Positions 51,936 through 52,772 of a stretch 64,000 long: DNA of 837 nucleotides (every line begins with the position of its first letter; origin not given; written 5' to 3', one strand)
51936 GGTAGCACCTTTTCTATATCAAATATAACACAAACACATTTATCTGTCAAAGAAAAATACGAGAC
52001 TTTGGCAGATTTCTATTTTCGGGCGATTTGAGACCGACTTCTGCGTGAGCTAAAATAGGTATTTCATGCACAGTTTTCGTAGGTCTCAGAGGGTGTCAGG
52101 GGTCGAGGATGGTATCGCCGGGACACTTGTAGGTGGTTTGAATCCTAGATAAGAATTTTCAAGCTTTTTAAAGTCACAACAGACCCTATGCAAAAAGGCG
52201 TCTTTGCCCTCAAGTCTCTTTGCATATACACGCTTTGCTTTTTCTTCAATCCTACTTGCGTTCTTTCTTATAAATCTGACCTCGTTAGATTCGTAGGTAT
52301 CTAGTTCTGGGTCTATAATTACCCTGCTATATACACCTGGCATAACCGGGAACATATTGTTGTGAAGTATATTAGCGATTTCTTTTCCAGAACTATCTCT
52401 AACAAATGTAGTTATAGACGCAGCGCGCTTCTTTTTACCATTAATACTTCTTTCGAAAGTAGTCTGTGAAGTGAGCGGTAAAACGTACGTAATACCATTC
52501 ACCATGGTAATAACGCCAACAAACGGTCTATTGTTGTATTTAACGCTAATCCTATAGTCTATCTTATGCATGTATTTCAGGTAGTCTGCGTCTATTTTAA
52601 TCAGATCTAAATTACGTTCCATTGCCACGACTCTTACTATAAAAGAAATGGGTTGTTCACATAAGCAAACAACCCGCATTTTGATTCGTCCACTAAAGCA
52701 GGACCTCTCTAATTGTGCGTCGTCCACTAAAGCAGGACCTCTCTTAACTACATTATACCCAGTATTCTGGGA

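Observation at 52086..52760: Prophage-encoded ToxIN/AbiQ-like type III toxin-antitoxin with a minimal 2-repeat RNA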

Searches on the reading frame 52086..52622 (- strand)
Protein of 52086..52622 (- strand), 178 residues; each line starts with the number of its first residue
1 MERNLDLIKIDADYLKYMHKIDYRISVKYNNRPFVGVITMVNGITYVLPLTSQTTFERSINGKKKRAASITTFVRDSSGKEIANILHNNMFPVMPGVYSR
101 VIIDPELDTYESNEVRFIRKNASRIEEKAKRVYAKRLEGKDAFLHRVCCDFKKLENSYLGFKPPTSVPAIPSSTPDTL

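Call 6: search_protein_families(library=pfam, proteins=[window:52086-52622:-], max_evalue=1)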
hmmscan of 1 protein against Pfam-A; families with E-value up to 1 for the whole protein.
window:52086-52622:- (178 aa): 1 family
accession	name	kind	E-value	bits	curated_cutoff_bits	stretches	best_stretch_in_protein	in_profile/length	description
PF13958.12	ToxN_toxin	-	1.2e-32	113.7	25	1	5-158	1-156/159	Toxin ToxN, type III toxin-antitoxin system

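Call 7: search_protein_families(library=padloc, proteins=[window:52086-52622:-], max_evalue=1)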
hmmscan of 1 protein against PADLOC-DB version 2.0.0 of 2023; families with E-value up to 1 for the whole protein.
window:52086-52622:- (178 aa): 1 family
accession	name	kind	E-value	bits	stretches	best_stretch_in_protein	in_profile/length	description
PDLC02352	AbiQ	-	6.8e-33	112.2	1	6-162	2-158/160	AbiQ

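Call 8: search_protein_families(library=ncbifam, proteins=[window:52086-52622:-], max_evalue=1)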
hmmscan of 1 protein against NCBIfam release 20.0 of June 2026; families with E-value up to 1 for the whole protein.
window:52086-52622:- (178 aa): 2 families
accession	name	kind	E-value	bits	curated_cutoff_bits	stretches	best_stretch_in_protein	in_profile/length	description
NF047359.1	CptIN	equivalog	3.7e-06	26.9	90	1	28-143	25-139/150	type III toxin-antitoxin system CptIN family toxin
NF047358.1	TenpIN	equivalog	0.075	13.3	90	1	23-63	14-54/141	type III toxin-antitoxin system TenpIN family toxin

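Call 13: search_solved_structures(query=window:52086-52622:-, max_evalue=1, show_alignments=3)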
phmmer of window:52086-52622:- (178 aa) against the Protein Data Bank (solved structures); distinct sequences matched with E-value up to 1: 7.
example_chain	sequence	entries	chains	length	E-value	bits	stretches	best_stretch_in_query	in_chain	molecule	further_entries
4ato_A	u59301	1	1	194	2.1e-14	57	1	9-162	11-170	TOXN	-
4glk_A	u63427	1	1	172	1.4e-12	51.1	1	9-156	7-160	AbiQ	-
7d8o_A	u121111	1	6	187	3e-08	37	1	9-162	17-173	Type III toxin-antitoxin system ToxN/AbiQ family toxin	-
2xd0_A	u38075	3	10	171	0.00032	23.9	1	10-161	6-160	TOXN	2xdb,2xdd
2x5p_A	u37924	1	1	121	0.66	13.1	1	57-111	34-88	FIBRONECTIN BINDING PROTEIN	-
2cpy_A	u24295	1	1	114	0.82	12.8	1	126-156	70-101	RNA-binding protein 12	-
1hh1_A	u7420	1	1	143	0.9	12.7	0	31-87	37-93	HOLLIDAY JUNCTION RESOLVING ENZYME HJC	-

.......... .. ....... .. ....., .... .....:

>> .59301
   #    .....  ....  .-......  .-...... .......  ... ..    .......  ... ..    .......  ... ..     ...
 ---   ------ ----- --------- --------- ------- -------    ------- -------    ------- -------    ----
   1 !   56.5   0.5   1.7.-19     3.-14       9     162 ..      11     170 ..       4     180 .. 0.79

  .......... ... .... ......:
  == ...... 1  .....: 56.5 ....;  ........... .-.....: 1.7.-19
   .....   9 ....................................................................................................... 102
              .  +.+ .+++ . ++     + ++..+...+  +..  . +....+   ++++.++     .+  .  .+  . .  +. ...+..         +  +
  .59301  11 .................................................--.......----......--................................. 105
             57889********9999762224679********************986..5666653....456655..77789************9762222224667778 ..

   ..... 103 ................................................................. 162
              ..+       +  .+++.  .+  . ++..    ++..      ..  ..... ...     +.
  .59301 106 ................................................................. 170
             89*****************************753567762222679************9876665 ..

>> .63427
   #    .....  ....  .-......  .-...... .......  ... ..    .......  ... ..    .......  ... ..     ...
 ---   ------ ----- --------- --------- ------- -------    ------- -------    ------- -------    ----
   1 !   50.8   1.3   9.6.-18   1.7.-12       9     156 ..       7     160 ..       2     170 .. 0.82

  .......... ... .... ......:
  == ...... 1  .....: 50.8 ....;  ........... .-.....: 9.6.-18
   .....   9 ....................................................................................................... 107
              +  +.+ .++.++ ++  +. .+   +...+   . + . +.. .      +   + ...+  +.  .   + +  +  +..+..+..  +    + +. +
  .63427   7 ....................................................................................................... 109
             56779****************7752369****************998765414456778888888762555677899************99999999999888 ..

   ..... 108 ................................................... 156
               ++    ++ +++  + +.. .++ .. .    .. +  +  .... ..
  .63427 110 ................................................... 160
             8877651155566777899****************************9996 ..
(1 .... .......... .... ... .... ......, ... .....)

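Call 17: find_homologous_proteins(query=window:52086-52622:-, max_evalue=0.00001)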
Query window:52086-52622:- (178 aa): 214 proteins with E <= 0.00001 among 237 candidates; the best 120 are listed.
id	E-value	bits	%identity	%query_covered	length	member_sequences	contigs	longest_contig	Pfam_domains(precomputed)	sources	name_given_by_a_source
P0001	4.7e-113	393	100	100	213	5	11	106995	PF13958.13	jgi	-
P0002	4.4e-68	246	69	90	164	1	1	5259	PF13958.13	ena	-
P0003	5.4e-66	240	69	90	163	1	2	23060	PF13958.13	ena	-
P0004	3.4e-65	237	66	91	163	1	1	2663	PF13958.13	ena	-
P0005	3.5e-65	237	68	90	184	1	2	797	PF13958.13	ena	-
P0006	6.4e-65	236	67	91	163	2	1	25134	PF13958.13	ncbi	-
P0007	6.7e-65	236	64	94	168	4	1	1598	PF13958.13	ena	-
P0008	7.6e-65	236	68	90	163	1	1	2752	PF13958.13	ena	-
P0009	9.7e-65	235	68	90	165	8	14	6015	PF13958.13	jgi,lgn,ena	-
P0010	2.9e-64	234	68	88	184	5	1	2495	PF13958.13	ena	-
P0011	3.0e-64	234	68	90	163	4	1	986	PF13958.13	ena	-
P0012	3.4e-64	234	66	90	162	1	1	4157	PF13958.13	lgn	-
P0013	4.2e-64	233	68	90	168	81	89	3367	PF13958.13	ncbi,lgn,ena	-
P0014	4.3e-64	233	69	87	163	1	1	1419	PF13958.13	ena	-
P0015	4.5e-64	233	66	90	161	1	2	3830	PF13958.13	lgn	-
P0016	9.7e-64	232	68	90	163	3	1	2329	PF13958.13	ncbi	-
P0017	1.3e-63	232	67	90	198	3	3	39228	PF13958.13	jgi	-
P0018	1.8e-63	231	66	88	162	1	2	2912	PF13958.13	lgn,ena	-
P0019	2.6e-63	231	64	90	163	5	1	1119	PF13958.13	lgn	-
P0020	3.4e-63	230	68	90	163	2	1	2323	PF13958.13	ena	-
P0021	3.6e-63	230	64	90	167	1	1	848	PF13958.13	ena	-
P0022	6.4e-63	230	65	91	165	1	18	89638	PF13958.13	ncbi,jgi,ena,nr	ncbi:MAG: type III toxin-antitoxin system ToxN/AbiQ family toxin [Lachnospiraceae bacterium]|nr:type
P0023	7.4e-63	229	62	89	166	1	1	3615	PF13958.13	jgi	-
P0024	8.5e-63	229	68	88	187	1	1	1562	PF13958.13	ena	-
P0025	1.0e-62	229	67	91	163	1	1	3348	PF13958.13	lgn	-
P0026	1.2e-62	229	65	90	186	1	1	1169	PF13958.13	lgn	-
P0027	1.9e-62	228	67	90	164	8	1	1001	PF13958.13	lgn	-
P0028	2.5e-62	228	66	90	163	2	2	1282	PF13958.13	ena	-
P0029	5.1e-62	227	65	89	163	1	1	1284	PF13958.13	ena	-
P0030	5.4e-62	227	65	90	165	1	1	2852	PF13958.13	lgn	-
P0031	9.8e-62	226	66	90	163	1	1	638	PF13958.13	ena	-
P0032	1.3e-61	225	65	89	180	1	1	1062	PF13958.13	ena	-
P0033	1.8e-61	225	66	87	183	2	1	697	PF13958.13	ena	-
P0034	2.0e-61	225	68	88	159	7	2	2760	PF13958.13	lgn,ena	-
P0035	4.0e-61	224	64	90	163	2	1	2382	PF13958.13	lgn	-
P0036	5.7e-61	223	63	90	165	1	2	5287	PF13958.13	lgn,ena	-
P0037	6.4e-61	223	66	90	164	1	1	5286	PF13958.13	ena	-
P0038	7.2e-61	223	63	91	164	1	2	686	PF13958.13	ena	-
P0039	7.9e-61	223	64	90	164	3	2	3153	PF13958.13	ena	-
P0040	1.1e-60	222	62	91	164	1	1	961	PF13958.13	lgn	-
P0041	1.3e-60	222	62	89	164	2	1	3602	PF13958.13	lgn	-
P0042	1.7e-60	222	65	91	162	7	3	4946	PF13958.13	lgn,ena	-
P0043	1.7e-60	222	65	89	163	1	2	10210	PF13958.13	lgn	-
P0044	1.8e-60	222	59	99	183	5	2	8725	PF13958.13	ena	-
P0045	2.9e-60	221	63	90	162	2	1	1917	PF13958.13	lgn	-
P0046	3.3e-60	221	63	90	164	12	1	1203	PF13958.13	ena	-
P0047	3.4e-60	221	63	89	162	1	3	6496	PF13958.13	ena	-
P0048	3.5e-60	221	65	90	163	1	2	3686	PF13958.13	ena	-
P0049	3.7e-60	221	62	89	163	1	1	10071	PF13958.13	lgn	-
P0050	1.3e-59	219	61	90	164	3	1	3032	PF13958.13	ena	-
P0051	3.1e-59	218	67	86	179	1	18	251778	PF13958.13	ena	-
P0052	4.9e-59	217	65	90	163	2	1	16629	PF13958.13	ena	-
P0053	5.1e-59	217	63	90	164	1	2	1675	PF13958.13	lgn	-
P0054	5.7e-59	217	63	90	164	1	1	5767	PF13958.13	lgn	-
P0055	6.4e-59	217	61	92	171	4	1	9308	PF13958.13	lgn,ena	-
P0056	7.6e-59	216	64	91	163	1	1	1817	PF13958.13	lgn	-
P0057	1.1e-58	216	59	92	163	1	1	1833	PF13958.13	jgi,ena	-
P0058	1.1e-58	216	63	90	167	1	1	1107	PF13958.13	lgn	-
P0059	1.2e-58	216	61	92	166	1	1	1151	PF13958.13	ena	-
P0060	1.7e-58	215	61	91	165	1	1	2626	PF13958.13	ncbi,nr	ncbi:MAG: type III toxin-antitoxin system ToxN/AbiQ family toxin [Eubacterium sp.]|nr:type III toxin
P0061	2.0e-58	215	62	91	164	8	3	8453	PF13958.13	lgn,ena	-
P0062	2.0e-58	215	61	93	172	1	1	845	PF13958.13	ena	-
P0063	2.3e-58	215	63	89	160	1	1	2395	PF13958.13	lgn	-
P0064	2.6e-58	215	61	88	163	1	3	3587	PF13958.13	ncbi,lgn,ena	-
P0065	3.7e-58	214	59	93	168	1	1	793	PF13958.13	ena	-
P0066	5.4e-58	214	60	90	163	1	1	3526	PF13958.13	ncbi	-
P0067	5.5e-58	214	62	88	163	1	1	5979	PF13958.13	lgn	-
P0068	6.5e-58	213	63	89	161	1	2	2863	PF13958.13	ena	-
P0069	6.5e-58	213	63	89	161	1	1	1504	PF13958.13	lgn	-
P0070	1.1e-57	213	60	89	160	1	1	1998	PF13958.13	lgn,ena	-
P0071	1.4e-57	212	62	91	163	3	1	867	PF13958.13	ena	-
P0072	1.5e-57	212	61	91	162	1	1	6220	PF13958.13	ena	-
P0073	2.1e-57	212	62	90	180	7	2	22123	PF13958.13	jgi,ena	-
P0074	2.2e-57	212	62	90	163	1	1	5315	PF13958.13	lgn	-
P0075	3.9e-57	211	60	86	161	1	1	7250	PF13958.13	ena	-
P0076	3.9e-57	211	62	87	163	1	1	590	PF13958.13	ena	-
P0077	4.0e-57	211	59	88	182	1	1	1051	PF13958.13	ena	-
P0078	4.6e-57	211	60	90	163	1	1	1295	PF13958.13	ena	-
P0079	6.6e-57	210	62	91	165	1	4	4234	PF13958.13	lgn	-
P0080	6.8e-57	210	59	91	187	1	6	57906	PF13958.13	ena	-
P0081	6.9e-57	210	58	90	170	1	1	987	PF13958.13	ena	-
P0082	7.1e-57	210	62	87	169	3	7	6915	PF13958.13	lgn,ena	-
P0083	1.0e-56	209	60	90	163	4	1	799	PF13958.13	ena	-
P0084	2.9e-56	208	60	90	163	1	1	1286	PF13958.13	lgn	-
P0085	3.0e-56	208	58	90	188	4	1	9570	PF13958.13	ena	-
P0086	3.0e-56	208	60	91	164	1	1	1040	PF13958.13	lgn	-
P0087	3.4e-56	208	60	91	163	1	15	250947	PF13958.13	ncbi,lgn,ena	-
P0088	4.0e-56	207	59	88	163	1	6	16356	PF13958.13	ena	-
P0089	4.6e-56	207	61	88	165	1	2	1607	PF13958.13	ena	-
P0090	5.3e-56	207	59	88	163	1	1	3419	PF13958.13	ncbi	-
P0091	5.9e-56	207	61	86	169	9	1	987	PF13958.13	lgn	-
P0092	7.5e-56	207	56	89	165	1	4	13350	PF13958.13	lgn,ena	-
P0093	1.1e-55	206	63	86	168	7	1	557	PF13958.13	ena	-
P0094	1.1e-55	206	60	91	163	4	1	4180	PF13958.13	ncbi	-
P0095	1.7e-55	205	57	89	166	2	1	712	PF13958.13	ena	-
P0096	1.8e-55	205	60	91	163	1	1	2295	PF13958.13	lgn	-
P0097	2.3e-55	205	61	89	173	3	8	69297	PF13958.13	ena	-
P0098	2.5e-55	205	57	89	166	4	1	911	PF13958.13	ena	-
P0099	2.9e-55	205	60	91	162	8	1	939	PF13958.13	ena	-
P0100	2.9e-55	205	61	87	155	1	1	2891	PF13958.13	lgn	-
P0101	3.2e-55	205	58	92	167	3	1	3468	PF13958.13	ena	-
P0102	3.5e-55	204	59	87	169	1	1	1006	PF13958.13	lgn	-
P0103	3.6e-55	204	58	89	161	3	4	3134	PF13958.13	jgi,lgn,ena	-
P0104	3.6e-55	204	60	91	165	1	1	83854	PF13958.13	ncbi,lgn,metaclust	metaclust:status=active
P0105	6.7e-55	203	56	90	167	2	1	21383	PF13958.13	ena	-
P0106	1.0e-54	203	57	90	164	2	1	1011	PF13958.13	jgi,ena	-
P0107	1.0e-54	203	60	90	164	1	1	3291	PF13958.13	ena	-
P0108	1.1e-54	203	60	89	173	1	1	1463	PF13958.13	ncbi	-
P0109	2.4e-54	202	59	88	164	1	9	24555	PF13958.13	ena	-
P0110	3.2e-54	201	58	90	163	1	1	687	PF13958.13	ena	-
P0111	1.1e-53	199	57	92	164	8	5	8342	PF13958.13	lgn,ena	-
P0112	1.4e-53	199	56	90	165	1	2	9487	PF13958.13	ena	-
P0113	1.6e-53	199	58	90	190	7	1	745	PF13958.13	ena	-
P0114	1.6e-53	199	64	82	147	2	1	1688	PF13958.13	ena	-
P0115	3.2e-53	198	57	93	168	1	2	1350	PF13958.13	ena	-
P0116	3.9e-53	198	57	83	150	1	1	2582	PF13958.13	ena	-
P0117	6.0e-53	197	69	76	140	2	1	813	PF13958.13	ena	-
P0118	1.0e-52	196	73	72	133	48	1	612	PF13958.13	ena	-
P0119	1.2e-52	196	57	90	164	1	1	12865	PF13958.13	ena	-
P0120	2.8e-52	195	77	68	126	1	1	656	PF13958.13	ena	-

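Call 18: find_encoding_contigs(protein=window:52086-52622:-, flank=3000, max_places=6)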
Protein window:52086-52622:- (178 aa): 11 contigs read that carry it; 5 places shown.
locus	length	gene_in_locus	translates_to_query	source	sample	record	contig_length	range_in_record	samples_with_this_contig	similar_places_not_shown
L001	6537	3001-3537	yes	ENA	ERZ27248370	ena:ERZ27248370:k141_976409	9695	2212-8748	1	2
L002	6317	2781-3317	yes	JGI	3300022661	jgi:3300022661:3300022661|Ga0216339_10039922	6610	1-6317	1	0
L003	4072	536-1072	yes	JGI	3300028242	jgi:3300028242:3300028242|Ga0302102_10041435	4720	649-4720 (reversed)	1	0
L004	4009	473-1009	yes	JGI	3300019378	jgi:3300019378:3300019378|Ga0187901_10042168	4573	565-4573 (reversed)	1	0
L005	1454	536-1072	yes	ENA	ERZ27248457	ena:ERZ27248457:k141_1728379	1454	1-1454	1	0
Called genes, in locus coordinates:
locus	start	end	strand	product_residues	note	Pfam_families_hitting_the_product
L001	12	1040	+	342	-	PF09992:NAGPA, PF01471:PG_binding_1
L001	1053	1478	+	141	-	PF08291:Peptidase_M15_3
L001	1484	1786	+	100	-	PF06946:Phage_holin_5_1 (weak), PF16079:Phage_holin_5_2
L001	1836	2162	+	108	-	-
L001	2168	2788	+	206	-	-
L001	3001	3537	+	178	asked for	PF13958:ToxN_toxin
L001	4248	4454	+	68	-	-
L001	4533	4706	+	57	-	-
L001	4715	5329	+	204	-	-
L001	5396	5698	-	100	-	-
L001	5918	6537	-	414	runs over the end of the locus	PF02920:Integrase_DNA, PF14659:Phage_int_SAM_3 (weak), PF00589:Phage_integrase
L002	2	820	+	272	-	?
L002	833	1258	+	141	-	PF08291:Peptidase_M15_3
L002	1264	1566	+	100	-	PF06946:Phage_holin_5_1 (weak), PF16079:Phage_holin_5_2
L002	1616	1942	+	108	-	-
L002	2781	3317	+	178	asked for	PF13958:ToxN_toxin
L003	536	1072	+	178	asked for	PF13958:ToxN_toxin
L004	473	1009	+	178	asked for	PF13958:ToxN_toxin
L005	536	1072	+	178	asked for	PF13958:ToxN_toxin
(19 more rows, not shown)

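Call 21: find_related_loci(query=A1, collection=viral_contigs, flank=3000)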
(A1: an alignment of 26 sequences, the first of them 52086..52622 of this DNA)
Query A1 (178 aa) in viral_contigs; peptide patterns used: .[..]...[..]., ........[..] (x = any residue, [..] = any of these).
44 stretches matched a pattern, but none encodes a relative of the query by tblastn (E <= 1e-3).

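Call 22: find_related_loci(query=A1, collection=genome_contigs, flank=3000)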
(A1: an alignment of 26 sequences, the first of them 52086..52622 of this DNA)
Query A1 (178 aa) in genome_contigs; peptide patterns used: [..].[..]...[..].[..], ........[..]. (x = any residue, [..] = any of these).
71 stretches matched a pattern; 47 encode a relative of the query (tblastn E <= 1e-3); 47 distinct loci.
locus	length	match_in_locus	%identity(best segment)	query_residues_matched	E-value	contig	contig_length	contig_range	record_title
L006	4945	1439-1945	65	1-169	8e-72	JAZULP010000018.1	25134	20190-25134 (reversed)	MAG: Agathobacter sp. isolate T1900044904_TS20190370.MAGScoT_cleanbin_000063 SGB_3308_k141_96852, whole genome shotgun s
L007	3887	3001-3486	65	1-162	1e-69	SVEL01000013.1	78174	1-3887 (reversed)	MAG: Lachnospiraceae bacterium isolate SIG305 NODE_7866_length_78174_cov_5.061975, whole genome shotgun sequence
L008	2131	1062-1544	68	1-161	7e-69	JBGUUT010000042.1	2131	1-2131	MAG: Spirochaetota bacterium isolate fecal_MAG_478 fecal_MAG_478_contig_0042, whole genome shotgun sequence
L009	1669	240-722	68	1-161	4e-70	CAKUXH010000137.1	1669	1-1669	MAG: uncultured Opitutales bacterium isolate REFINED_METABAT215_TOP10_CONTIGS_1500_ASSEMBLY_K77_MERGED__Hadza_MoBio_hadz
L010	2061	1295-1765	61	1-157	3e-67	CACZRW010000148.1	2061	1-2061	MAG: uncultured proteobacterium isolate RUG12900 genome assembly, contig: RUG12900_asm_148, whole genome shotgun sequenc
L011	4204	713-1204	59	1-161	2e-63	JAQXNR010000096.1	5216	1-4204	MAG: Lachnospiraceae bacterium isolate SUG1358 k141_1410583, whole genome shotgun sequence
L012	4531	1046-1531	60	1-162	5e-63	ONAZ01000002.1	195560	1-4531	uncultured Lachnospiraceae bacterium isolate RUG145 genome assembly, contig: scaffold_27, whole genome shotgun sequence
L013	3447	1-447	63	9-158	3e-61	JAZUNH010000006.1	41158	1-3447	MAG: Anaerovoracaceae bacterium isolate T1900044889_TS20190355.MAGScoT_cleanbin_000016 SGB_3241_k141_2531192, whole geno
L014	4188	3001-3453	69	5-155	5e-60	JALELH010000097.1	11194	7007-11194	MAG: Spirochaetia bacterium isolate SUG108 k141_10084673, whole genome shotgun sequence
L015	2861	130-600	59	5-161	5e-59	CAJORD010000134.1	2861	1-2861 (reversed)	uncultured Synergistales bacterium isolate Rumen_Coassembly_mag_817 genome assembly, contig: k87_10701453, whole genome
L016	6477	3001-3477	54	7-162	7e-56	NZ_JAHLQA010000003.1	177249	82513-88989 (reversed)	Blautia sp. MSJ-19 M-19_ctg00007, whole genome shotgun sequence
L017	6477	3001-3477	54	7-162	8e-56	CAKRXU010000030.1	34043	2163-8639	MAG: uncultured Blautia sp. isolate REFINED_METABAT215_TOP10_CONTIGS_1500_ASSEMBLY_K77_MERGED__Hadza_MoBio_hadza-I-L_G_1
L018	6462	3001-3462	56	7-157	1e-55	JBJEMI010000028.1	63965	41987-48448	MAG: Lachnospiraceae bacterium isolate SARD11_bin.042 NODE_186_length_63965_cov_12.697669, whole genome shotgun sequence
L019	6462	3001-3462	56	7-157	2e-55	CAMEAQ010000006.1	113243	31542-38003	MAG: uncultured bacterium isolate SRR15057927_bin.7_metaWRAP_v1.3_MAG genome assembly, contig: ERZ10407400.65, whole gen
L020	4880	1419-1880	55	7-157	7e-55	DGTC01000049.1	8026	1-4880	MAG TPA_asm: Lachnospira sp. UBA4346 UBA4346_contig_236944, whole genome shotgun sequence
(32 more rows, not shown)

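Call 34: search_protein_families(library=phrogs, proteins=[window:52086-52622:-], max_evalue=0.001)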
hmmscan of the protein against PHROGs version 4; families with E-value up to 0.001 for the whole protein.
window:52086-52622:- (178 aa): 2 families
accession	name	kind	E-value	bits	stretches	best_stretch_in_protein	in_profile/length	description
phrog_9764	-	unknown function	4.7e-27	96.1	1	4-161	3-163/170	-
phrog_24974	-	unknown function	0.00034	21.7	0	6-54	5-60/76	-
